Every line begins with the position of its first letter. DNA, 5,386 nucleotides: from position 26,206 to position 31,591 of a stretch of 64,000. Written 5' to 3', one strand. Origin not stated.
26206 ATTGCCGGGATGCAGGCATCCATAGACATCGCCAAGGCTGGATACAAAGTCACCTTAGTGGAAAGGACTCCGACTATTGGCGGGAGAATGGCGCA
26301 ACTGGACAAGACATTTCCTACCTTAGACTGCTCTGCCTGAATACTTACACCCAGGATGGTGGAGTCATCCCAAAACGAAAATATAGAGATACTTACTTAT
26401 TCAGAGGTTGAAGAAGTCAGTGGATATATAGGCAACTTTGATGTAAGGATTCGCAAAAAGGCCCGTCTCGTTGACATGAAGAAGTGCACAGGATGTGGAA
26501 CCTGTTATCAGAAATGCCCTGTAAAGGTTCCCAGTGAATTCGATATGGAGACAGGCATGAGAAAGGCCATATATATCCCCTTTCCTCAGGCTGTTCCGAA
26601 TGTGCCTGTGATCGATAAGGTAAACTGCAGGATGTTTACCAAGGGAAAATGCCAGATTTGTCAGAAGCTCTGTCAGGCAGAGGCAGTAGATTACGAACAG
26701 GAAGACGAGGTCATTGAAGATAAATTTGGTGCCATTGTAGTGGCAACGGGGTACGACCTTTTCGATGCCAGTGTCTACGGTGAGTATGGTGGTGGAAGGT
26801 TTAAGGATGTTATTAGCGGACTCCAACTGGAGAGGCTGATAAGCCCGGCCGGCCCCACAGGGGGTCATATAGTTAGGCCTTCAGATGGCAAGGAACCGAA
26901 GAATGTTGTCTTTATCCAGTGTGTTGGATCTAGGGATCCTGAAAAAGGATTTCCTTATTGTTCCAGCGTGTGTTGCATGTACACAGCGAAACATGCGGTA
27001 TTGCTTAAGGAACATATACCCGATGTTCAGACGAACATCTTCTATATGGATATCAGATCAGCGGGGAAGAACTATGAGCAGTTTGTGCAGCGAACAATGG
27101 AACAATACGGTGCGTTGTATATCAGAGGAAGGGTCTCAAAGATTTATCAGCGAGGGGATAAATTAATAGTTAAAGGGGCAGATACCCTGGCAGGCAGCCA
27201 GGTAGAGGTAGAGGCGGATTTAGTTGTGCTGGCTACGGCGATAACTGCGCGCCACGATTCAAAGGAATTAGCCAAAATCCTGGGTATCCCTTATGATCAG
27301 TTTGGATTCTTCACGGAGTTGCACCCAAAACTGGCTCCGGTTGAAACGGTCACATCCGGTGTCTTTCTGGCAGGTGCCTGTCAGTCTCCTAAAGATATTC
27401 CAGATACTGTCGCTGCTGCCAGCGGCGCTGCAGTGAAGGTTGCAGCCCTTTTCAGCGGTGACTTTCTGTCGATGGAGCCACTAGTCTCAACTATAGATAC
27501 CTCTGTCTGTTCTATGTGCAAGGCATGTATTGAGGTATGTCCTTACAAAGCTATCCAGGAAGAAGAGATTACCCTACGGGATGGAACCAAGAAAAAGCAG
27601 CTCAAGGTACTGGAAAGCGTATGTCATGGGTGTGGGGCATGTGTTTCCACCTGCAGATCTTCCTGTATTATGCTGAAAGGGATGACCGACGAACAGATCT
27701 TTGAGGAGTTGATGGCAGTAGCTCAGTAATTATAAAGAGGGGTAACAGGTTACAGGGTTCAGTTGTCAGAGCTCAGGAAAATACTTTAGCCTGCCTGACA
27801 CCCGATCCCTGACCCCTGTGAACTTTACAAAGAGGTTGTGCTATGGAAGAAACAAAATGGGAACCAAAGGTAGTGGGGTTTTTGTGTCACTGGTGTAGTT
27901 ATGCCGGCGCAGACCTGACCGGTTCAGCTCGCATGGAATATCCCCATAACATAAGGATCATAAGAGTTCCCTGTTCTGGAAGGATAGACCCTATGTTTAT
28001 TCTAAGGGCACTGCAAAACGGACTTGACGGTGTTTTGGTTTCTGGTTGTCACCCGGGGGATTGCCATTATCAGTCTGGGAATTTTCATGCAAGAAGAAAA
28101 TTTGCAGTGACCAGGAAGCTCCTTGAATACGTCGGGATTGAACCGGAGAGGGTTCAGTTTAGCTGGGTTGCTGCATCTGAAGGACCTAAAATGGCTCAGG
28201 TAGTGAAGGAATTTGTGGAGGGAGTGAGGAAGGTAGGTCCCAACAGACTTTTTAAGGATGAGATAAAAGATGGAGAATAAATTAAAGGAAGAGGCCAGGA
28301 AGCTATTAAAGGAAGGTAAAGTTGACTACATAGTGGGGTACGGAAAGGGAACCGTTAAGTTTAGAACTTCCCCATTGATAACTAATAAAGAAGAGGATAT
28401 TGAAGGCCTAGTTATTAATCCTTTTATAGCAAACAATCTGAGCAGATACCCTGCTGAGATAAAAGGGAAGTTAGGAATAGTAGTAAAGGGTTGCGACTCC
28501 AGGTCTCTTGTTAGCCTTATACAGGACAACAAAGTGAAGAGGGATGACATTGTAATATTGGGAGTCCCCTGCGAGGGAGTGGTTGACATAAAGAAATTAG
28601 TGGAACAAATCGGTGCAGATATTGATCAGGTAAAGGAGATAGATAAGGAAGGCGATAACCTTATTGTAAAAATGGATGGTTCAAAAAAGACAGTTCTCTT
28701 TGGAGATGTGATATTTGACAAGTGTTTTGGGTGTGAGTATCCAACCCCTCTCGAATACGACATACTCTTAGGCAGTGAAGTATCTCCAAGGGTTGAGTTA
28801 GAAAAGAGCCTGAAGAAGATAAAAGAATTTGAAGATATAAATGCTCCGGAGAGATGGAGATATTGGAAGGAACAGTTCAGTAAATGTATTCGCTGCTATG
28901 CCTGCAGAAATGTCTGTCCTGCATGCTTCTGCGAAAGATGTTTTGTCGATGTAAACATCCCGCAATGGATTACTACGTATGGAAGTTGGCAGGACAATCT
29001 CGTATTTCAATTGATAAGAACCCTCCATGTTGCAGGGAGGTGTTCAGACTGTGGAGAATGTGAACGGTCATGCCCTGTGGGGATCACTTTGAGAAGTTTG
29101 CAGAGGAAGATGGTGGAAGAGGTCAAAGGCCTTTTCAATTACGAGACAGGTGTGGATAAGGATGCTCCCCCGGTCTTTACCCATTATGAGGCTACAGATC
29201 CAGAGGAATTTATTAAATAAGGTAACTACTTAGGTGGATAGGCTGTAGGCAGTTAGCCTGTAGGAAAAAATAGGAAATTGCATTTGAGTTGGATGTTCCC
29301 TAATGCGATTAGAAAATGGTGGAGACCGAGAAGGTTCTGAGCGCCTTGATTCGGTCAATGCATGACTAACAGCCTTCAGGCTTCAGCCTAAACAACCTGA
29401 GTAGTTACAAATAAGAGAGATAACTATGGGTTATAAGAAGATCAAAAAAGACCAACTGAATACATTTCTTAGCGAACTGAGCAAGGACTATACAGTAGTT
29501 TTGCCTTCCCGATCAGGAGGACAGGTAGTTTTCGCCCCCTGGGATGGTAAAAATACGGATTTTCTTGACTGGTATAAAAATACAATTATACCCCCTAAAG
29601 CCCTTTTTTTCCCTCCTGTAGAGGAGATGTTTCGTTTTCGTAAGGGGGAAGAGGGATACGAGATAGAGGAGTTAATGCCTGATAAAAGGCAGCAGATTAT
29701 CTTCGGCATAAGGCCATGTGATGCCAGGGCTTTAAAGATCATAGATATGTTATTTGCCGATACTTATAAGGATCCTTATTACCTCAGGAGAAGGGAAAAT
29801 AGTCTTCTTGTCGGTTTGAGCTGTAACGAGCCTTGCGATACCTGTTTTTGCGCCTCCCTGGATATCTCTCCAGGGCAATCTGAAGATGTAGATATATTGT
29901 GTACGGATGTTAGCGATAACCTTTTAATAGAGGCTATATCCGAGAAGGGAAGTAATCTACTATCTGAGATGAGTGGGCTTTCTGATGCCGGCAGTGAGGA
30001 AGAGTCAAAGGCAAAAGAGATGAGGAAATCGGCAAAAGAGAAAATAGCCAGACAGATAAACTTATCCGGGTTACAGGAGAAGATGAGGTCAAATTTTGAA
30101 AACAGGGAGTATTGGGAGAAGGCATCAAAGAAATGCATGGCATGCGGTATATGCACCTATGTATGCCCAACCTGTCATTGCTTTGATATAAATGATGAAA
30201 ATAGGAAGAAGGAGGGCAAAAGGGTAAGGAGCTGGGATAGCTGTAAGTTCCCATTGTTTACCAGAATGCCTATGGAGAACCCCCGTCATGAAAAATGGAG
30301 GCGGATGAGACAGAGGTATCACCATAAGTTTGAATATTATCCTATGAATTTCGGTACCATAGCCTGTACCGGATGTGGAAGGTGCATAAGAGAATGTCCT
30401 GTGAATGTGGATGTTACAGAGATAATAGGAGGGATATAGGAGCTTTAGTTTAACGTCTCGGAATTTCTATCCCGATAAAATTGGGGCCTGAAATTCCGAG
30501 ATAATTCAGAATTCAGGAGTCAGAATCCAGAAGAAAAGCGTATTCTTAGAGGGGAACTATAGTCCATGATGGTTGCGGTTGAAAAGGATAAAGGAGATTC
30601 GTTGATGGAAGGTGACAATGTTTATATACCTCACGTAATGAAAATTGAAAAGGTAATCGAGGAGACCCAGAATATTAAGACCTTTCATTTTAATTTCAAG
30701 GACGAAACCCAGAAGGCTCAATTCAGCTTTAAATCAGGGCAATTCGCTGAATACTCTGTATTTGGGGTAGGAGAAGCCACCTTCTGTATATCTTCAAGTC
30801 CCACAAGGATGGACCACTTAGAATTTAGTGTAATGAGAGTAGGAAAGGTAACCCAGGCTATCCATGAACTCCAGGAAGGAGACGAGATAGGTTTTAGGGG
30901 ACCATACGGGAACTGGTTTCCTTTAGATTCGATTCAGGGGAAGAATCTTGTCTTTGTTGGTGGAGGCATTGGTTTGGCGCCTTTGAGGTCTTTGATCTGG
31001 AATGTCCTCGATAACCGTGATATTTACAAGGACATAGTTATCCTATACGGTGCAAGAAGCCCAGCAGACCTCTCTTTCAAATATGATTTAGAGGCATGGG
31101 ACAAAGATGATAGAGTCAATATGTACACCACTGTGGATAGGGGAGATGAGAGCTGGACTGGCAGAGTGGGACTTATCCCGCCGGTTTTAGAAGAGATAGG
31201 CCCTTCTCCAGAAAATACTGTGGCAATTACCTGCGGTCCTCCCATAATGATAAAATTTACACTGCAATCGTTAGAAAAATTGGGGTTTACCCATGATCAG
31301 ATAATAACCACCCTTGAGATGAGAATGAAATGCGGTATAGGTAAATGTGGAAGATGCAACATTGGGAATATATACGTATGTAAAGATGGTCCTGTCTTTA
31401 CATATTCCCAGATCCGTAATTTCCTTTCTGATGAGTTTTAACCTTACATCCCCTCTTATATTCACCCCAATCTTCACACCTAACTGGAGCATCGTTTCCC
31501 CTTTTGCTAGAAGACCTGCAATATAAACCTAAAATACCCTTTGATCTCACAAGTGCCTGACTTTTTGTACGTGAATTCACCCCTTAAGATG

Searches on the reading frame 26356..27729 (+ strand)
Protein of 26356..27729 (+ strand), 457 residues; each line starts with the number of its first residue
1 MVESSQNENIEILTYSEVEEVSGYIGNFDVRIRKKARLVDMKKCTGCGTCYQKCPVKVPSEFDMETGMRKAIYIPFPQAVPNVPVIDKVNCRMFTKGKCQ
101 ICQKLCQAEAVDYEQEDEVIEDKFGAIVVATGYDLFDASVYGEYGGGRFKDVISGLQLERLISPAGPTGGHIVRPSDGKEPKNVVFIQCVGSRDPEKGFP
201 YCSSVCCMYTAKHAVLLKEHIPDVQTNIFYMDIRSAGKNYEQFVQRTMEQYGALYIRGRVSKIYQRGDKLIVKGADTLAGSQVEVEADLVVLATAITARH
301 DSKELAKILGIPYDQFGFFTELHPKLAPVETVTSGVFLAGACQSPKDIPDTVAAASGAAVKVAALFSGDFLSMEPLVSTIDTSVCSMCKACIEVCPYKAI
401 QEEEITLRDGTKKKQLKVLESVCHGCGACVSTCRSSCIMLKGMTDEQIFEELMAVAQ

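Call 8: search_protein_families(library=pfam, proteins=[window:26356-27729:+])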
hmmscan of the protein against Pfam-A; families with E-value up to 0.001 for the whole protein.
window:26356-27729:+ (457 aa): 11 families
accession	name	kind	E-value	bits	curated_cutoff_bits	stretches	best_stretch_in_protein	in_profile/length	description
PF00037.32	Fer4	-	5.6e-15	54.9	21.1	2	379-401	2-24/24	4Fe-4S binding domain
PF13187.11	Fer4_9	-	2.1e-11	44.1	27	2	385-438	2-52/52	4Fe-4S dicluster domain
PF13237.11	Fer4_10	-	1.8e-10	41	25.5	2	380-433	4-52/53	4Fe-4S dicluster domain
PF12838.12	Fer4_7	-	1.2e-09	38.9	27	1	385-435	2-50/52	4Fe-4S dicluster domain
PF13484.11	Fer4_16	-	1.6e-07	32.4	30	0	385-433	2-63/66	4Fe-4S double cluster binding domain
PF13183.11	Fer4_8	-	5.8e-07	30.4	27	0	41-58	51-68/68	4Fe-4S dicluster domain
PF25160.1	LdpA_Fe-S-bd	-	1e-06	28.9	27.6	1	389-438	7-43/49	LdpA Fe-S cluster-binding domain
PF14697.11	Fer4_21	-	7.4e-06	26.4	35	1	379-439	2-58/59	4Fe-4S dicluster domain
PF12797.12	Fer4_2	-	2.4e-05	24.4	24.5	1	37-56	3-22/22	4Fe-4S binding domain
PF12837.12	Fer4_6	-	3.2e-05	24.1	25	1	39-58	4-23/24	4Fe-4S binding domain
PF07992.20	Pyr_redox_2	-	0.00081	19.3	26.1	0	231-358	178-290/291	Pyridine nucleotide-disulphide oxidoreductase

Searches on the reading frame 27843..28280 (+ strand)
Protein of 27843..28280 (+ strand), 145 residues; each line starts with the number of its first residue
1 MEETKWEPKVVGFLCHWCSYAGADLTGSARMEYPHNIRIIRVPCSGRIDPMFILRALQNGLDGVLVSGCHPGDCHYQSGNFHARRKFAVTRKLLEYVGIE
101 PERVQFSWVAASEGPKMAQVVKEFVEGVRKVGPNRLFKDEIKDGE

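Call 8: search_protein_families(library=pfam, proteins=[window:27843-28280:+])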
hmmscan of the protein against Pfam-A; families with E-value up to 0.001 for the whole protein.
window:27843-28280:+ (145 aa): 1 family
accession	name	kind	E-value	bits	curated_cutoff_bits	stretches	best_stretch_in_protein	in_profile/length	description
PF02662.21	FlpD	-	6.3e-55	184.9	22.3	1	10-132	1-123/123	Methyl-viologen-reducing hydrogenase, delta subunit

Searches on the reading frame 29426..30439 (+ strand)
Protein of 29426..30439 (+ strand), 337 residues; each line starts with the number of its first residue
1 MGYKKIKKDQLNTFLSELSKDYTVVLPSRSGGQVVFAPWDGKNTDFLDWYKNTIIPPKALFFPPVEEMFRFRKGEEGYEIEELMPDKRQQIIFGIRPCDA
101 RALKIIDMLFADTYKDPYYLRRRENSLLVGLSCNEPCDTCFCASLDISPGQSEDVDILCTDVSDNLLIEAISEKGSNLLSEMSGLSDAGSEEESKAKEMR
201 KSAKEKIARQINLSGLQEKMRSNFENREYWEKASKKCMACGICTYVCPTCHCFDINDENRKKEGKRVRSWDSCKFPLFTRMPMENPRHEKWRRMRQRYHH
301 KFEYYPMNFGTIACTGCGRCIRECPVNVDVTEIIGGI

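Call 8: search_protein_families(library=pfam, proteins=[window:29426-30439:+])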
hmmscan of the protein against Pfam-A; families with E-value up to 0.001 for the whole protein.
window:29426-30439:+ (337 aa): 9 families
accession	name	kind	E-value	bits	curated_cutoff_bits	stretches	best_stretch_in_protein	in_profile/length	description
PF17179.9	Fer4_22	-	4.3e-32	111.3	27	1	236-327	1-94/95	4Fe-4S dicluster domain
PF00037.32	Fer4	-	8.7e-07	29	21.1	0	314-328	8-22/24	4Fe-4S binding domain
PF12838.12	Fer4_7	-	2e-06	28.6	27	1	236-328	1-52/52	4Fe-4S dicluster domain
PF13534.11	Fer4_17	-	3.1e-06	28.1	22.2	0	201-248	19-57/61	4Fe-4S dicluster domain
PF13183.11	Fer4_8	-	5.3e-06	27.3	27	1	234-328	2-68/68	4Fe-4S dicluster domain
PF12797.12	Fer4_2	-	9.9e-06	25.7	24.5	0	235-249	8-22/22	4Fe-4S binding domain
PF14697.11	Fer4_21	-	0.00017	22.1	35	0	224-253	28-57/59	4Fe-4S dicluster domain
PF13237.11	Fer4_10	-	0.00048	20.4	25.5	1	311-330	6-25/53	4Fe-4S dicluster domain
PF13187.11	Fer4_9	-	0.00049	20.5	27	0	236-327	1-50/52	4Fe-4S dicluster domain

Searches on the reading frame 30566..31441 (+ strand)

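Call 8: search_protein_families(library=pfam, proteins=[window:30566-31441:+])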
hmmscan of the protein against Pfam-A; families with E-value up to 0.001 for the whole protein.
window:30566-31441:+ (291 aa): 3 families
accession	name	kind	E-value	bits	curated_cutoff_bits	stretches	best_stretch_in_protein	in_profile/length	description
PF00175.26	NAD_binding_1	-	2.1e-17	64.2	22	1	130-232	1-107/109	Oxidoreductase NAD-binding domain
PF10418.14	DHODB_Fe-S_bind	-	1.2e-10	41.4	23.9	1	251-283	1-40/41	Iron-sulfur cluster binding domain of dihydroorotate dehydrogenase B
PF00970.30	FAD_binding_6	-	3.8e-07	30.8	21.1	1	26-117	3-97/99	Oxidoreductase FAD-binding domain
